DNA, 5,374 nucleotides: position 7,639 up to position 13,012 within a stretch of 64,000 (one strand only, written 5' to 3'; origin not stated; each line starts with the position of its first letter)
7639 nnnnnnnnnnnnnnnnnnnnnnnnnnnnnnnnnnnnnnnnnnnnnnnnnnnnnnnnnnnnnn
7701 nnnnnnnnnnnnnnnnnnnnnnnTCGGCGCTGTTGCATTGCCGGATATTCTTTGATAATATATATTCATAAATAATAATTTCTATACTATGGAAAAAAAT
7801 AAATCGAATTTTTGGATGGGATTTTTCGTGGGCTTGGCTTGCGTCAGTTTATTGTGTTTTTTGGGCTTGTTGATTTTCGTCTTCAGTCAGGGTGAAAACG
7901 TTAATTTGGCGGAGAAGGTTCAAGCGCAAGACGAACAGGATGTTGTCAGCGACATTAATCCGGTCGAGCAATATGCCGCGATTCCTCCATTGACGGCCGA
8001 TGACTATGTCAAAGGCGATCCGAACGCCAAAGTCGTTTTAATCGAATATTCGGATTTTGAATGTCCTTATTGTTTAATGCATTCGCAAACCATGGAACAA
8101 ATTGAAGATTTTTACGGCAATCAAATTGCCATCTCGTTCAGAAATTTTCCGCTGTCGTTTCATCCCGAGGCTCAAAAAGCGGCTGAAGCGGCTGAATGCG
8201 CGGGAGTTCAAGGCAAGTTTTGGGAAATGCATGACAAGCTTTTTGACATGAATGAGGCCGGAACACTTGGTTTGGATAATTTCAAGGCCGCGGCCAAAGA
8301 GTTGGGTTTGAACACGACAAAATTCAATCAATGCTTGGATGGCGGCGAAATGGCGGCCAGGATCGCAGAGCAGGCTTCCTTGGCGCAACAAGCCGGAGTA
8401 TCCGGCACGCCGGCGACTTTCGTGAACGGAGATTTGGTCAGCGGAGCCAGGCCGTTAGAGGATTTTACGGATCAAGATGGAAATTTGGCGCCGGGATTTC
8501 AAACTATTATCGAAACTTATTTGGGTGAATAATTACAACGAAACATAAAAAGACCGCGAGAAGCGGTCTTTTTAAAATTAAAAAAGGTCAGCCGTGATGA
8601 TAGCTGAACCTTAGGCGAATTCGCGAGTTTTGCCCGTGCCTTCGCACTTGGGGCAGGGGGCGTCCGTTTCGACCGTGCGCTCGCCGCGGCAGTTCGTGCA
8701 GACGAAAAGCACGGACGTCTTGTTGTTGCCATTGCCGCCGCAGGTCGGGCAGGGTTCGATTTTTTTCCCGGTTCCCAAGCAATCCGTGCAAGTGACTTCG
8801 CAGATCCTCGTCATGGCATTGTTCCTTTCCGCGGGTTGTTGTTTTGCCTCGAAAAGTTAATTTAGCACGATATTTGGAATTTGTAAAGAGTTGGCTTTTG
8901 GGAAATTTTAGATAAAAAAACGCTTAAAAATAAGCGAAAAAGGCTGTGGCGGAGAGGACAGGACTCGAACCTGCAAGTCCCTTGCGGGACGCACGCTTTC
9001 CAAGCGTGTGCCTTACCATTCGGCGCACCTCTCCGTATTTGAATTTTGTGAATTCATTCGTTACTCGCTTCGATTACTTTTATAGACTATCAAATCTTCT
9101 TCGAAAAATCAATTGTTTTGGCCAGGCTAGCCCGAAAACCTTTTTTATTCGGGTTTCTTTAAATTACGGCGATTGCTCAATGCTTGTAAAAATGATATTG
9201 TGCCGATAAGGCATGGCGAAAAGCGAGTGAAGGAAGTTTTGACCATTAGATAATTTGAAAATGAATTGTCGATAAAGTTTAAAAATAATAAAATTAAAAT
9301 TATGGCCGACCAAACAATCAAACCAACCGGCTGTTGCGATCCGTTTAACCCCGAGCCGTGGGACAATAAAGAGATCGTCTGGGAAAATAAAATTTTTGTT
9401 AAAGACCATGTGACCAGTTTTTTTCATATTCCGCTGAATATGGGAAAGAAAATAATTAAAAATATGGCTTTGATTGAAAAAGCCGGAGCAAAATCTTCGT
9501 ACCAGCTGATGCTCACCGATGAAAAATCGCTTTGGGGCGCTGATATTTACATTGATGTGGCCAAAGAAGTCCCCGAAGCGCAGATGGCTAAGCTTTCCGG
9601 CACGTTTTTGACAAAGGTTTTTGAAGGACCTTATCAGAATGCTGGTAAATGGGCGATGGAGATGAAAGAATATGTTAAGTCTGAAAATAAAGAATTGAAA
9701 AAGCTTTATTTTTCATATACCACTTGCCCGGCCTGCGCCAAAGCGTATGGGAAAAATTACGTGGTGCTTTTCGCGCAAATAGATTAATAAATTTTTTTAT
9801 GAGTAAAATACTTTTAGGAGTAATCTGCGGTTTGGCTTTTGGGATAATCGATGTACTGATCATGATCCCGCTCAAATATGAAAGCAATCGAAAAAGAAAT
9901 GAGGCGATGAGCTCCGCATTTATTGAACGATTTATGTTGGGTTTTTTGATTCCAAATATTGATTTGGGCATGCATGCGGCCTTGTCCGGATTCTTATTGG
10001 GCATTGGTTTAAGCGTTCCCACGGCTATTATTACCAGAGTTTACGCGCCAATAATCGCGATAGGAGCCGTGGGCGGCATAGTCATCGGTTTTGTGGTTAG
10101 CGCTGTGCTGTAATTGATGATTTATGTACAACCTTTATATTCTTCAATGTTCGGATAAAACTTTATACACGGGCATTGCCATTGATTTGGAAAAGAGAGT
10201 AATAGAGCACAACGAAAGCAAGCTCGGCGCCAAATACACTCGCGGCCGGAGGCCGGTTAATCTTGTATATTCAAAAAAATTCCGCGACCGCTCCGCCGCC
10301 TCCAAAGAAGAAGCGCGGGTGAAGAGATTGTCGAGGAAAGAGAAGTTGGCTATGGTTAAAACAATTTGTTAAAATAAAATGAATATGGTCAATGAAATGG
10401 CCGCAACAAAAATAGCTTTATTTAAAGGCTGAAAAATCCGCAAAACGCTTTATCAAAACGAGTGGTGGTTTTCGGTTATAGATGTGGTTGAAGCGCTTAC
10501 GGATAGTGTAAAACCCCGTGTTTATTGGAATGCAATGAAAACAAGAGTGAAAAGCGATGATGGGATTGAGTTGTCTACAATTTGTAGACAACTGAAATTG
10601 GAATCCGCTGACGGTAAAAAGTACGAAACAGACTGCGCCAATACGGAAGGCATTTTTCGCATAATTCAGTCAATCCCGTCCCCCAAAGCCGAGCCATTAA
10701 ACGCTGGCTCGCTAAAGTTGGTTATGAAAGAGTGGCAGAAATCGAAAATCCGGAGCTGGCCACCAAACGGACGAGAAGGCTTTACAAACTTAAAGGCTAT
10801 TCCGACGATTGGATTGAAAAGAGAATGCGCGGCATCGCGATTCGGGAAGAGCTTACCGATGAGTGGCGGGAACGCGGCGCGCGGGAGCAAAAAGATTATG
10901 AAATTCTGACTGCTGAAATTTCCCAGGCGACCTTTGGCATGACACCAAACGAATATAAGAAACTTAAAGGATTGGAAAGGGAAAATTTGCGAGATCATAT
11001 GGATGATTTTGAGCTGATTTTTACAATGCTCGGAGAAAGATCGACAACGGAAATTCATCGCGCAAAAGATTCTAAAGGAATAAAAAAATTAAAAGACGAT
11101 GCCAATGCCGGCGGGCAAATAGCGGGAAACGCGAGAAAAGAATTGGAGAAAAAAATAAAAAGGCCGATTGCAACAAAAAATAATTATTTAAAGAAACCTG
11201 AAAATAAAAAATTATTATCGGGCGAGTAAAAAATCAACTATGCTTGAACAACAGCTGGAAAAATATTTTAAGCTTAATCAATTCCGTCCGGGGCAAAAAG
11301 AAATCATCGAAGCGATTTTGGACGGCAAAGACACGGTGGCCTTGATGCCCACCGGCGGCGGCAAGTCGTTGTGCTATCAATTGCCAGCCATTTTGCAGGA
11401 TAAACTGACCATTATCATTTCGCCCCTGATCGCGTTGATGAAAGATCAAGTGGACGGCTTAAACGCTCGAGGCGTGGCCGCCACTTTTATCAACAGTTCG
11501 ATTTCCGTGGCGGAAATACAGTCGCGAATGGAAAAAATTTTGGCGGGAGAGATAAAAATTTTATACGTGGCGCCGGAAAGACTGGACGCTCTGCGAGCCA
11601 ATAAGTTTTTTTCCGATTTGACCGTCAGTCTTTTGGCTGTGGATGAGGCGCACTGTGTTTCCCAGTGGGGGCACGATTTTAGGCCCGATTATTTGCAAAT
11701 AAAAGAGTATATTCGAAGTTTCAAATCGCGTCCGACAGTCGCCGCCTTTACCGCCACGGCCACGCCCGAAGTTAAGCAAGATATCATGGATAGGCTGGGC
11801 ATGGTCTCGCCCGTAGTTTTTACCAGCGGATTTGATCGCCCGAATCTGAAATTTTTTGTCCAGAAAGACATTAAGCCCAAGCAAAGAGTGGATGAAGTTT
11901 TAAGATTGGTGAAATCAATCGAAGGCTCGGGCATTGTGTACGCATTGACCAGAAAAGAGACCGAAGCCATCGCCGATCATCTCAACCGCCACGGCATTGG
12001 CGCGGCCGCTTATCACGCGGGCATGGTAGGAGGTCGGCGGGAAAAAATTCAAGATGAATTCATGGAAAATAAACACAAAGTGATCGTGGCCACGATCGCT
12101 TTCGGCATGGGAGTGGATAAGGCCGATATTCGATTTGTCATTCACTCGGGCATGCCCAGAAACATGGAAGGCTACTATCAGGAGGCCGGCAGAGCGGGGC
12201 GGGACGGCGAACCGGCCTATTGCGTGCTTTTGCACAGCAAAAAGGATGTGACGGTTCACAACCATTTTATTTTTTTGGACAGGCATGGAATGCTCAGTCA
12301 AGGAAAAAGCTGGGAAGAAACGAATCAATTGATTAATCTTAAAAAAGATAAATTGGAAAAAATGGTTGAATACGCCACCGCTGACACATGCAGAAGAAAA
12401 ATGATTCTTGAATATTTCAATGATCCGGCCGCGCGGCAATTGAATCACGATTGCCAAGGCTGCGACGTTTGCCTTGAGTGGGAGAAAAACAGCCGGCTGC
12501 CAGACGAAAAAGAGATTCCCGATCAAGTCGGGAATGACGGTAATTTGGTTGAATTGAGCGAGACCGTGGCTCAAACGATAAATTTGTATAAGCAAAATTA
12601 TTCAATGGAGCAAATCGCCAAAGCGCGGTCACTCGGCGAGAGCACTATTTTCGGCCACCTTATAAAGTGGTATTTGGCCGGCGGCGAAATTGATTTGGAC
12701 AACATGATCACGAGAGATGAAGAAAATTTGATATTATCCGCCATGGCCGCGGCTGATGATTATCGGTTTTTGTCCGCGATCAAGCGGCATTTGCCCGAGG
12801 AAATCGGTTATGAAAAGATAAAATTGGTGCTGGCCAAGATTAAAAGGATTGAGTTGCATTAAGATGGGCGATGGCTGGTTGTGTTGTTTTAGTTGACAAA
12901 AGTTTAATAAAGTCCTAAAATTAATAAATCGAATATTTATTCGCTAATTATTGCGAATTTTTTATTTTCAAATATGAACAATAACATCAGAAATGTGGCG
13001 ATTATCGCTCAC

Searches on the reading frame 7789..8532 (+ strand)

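Call 11: search_protein_families(library=pfam, proteins=[window:7789-8532:+], max_evalue=0.001)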
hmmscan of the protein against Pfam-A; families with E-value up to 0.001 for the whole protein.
window:7789-8532:+ (247 aa): 3 families
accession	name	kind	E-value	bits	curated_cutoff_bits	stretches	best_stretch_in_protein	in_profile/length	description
PF13462.12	Thioredoxin_4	-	9.9e-23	81.6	23.2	1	71-227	4-160/165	Thioredoxin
PF01323.26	DSBA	-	7.8e-20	71.9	25.6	1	84-228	2-188/191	DSBA-like thioredoxin domain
PF13098.12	Thioredoxin_2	-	3.8e-06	27.6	27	1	79-227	4-101/104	Thioredoxin-like domain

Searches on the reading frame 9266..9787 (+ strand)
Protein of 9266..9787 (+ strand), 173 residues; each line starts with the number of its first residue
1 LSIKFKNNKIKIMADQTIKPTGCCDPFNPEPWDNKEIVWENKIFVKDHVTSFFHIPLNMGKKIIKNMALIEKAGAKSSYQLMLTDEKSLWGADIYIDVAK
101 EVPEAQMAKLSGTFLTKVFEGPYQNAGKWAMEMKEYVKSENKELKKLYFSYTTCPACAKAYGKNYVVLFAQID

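Call 11: search_protein_families(library=pfam, proteins=[window:9266-9787:+], max_evalue=0.001)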
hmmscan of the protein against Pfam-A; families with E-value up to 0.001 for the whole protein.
window:9266-9787:+ (173 aa): 2 families
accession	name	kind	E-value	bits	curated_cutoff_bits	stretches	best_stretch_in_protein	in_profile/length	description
PF20603.3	Bact_hydrolase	-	1.1e-62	211.1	27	1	15-172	2-160/160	Bacterial hydrolase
PF14806.11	Coatomer_b_Cpla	-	0.00031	21.2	32.7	1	8-104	8-103/128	Coatomer beta subunit appendage platform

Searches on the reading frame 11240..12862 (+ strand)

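Call 11: search_protein_families(library=pfam, proteins=[window:11240-12862:+], max_evalue=0.001)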
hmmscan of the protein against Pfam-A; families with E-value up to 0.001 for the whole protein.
window:11240-12862:+ (540 aa): 5 families
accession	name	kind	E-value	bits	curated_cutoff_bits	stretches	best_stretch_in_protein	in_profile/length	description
PF00270.35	DEAD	-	2.1e-30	106.1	26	1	16-179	1-165/167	DEAD/DEAH box helicase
PF14493.12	HTH_40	-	2.7e-23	82.5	27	1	442-531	1-89/89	Helix-turn-helix domain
PF00271.37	Helicase_C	-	1.2e-20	74.2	23.5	1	218-323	4-110/110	Helicase conserved C-terminal domain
PF16124.10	RecQ_Zn_bind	-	2.9e-13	50.8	25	1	355-412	14-66/66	RecQ zinc-binding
PF04851.21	ResIII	-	1e-05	26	22.5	1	14-173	3-161/164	Type III restriction enzyme, res subunit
